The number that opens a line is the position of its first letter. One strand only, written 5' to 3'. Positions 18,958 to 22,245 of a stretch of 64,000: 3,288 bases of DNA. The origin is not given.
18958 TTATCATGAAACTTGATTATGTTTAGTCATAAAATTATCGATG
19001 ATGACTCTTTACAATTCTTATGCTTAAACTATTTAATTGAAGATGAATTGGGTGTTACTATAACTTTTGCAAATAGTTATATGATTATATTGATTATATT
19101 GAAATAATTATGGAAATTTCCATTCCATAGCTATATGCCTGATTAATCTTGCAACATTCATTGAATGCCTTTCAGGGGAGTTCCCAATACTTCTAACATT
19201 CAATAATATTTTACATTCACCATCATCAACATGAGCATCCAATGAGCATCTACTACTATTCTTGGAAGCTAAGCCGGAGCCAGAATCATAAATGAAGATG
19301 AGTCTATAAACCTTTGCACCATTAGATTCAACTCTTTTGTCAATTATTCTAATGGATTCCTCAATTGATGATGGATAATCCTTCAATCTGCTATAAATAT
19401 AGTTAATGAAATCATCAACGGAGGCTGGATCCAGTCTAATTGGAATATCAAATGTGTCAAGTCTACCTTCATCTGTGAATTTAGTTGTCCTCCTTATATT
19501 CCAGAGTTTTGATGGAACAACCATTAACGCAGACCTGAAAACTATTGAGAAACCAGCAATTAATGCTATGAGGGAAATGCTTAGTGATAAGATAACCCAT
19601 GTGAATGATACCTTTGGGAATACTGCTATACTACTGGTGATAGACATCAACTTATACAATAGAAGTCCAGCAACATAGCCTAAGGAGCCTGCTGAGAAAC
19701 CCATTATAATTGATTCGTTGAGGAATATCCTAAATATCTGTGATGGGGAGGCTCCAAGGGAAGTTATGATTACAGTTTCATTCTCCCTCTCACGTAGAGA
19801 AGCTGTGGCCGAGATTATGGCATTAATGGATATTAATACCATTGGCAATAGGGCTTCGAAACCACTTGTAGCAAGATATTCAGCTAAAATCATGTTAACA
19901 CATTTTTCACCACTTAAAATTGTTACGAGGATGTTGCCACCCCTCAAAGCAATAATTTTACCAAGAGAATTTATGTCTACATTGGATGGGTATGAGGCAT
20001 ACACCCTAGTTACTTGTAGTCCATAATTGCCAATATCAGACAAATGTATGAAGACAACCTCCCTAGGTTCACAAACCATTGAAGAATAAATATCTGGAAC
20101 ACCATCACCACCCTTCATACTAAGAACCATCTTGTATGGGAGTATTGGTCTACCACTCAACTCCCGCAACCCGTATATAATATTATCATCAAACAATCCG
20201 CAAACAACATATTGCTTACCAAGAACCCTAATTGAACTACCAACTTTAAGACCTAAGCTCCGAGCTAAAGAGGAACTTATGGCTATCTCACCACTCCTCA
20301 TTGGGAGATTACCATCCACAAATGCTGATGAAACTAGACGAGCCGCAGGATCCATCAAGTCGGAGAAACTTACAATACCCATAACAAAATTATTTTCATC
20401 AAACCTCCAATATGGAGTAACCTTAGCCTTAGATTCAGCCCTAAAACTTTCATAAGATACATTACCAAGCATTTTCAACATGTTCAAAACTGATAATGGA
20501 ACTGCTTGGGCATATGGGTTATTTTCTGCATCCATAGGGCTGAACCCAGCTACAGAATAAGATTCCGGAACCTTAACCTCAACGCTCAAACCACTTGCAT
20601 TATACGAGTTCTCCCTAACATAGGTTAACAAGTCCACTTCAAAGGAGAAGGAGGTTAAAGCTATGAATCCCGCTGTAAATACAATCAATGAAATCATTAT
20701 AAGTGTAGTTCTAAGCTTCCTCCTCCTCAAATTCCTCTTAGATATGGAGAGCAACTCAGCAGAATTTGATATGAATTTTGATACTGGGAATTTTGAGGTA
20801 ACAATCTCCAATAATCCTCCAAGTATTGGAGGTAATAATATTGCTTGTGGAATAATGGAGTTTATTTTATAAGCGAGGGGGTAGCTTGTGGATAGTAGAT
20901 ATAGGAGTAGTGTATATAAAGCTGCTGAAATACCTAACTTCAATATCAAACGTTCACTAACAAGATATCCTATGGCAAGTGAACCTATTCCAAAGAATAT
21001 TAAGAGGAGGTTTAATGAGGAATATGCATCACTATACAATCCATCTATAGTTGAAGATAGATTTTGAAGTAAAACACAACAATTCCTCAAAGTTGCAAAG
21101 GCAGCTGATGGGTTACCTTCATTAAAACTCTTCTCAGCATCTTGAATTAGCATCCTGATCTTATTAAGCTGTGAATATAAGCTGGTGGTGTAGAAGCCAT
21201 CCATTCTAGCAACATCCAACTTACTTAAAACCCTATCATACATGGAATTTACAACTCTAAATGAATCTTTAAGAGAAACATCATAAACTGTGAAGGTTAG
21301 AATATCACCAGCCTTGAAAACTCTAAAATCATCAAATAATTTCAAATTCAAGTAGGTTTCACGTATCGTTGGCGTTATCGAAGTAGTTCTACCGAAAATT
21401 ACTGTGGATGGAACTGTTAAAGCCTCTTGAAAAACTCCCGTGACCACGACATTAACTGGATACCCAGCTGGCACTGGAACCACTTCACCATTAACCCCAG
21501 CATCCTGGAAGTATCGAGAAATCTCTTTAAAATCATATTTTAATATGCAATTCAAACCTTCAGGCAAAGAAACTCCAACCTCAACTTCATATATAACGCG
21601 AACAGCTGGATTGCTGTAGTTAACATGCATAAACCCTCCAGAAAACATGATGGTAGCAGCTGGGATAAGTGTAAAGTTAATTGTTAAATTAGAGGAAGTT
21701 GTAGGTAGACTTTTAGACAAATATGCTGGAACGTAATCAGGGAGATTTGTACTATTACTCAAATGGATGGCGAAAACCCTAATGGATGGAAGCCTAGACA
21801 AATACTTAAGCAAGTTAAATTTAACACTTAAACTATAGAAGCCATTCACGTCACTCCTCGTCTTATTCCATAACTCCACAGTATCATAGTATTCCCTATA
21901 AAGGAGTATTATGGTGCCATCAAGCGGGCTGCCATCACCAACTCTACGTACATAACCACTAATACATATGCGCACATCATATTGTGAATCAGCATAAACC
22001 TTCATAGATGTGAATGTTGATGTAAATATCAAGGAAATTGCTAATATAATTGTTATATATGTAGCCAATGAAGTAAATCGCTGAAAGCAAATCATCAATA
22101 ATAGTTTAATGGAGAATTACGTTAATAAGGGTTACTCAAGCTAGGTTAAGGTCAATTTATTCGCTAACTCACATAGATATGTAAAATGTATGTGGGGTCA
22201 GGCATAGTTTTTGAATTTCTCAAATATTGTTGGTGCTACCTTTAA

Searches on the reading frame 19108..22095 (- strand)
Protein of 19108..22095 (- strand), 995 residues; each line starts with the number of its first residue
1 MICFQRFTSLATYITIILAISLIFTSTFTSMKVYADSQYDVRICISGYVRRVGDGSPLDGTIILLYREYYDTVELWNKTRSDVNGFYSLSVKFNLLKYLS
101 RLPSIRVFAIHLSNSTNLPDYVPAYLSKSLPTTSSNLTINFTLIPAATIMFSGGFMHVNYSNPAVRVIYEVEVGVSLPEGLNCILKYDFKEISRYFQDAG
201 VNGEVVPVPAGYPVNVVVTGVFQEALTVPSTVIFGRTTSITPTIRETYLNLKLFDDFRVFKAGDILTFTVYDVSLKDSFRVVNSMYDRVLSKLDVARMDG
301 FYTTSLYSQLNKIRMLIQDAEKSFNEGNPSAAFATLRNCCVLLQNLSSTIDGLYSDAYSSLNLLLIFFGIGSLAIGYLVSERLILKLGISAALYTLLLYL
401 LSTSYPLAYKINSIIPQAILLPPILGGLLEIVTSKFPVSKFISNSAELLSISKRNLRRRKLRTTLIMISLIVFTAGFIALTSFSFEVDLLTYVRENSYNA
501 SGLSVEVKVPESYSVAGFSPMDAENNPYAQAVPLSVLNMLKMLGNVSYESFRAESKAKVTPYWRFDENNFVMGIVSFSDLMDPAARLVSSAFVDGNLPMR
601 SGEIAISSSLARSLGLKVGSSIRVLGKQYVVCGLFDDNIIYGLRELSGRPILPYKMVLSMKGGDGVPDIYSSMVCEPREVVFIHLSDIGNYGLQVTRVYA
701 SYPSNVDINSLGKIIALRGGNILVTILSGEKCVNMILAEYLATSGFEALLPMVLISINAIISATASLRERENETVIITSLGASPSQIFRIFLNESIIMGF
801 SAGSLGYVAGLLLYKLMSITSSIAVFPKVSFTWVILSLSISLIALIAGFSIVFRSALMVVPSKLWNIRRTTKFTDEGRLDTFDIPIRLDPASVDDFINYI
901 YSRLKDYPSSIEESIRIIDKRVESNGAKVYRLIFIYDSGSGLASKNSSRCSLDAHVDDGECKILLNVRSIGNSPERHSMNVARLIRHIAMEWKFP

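Call 39: find_encoding_contigs(protein=window:19108-22095:-, flank=10000, max_places=1)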
Protein window:19108-22095:- (995 aa): no gene with exactly this product is on record in the collection.

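Call 40: search_protein_families(library=pfam, proteins=[window:19108-22095:-], max_evalue=0.00001)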
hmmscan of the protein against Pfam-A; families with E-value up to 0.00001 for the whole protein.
window:19108-22095:- (995 aa): 1 family
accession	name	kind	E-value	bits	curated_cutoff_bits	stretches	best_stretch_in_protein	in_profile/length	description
PF02687.27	FtsX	-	9.4e-08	32.6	25.5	1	749-852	5-109/120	FtsX-like permease C-terminal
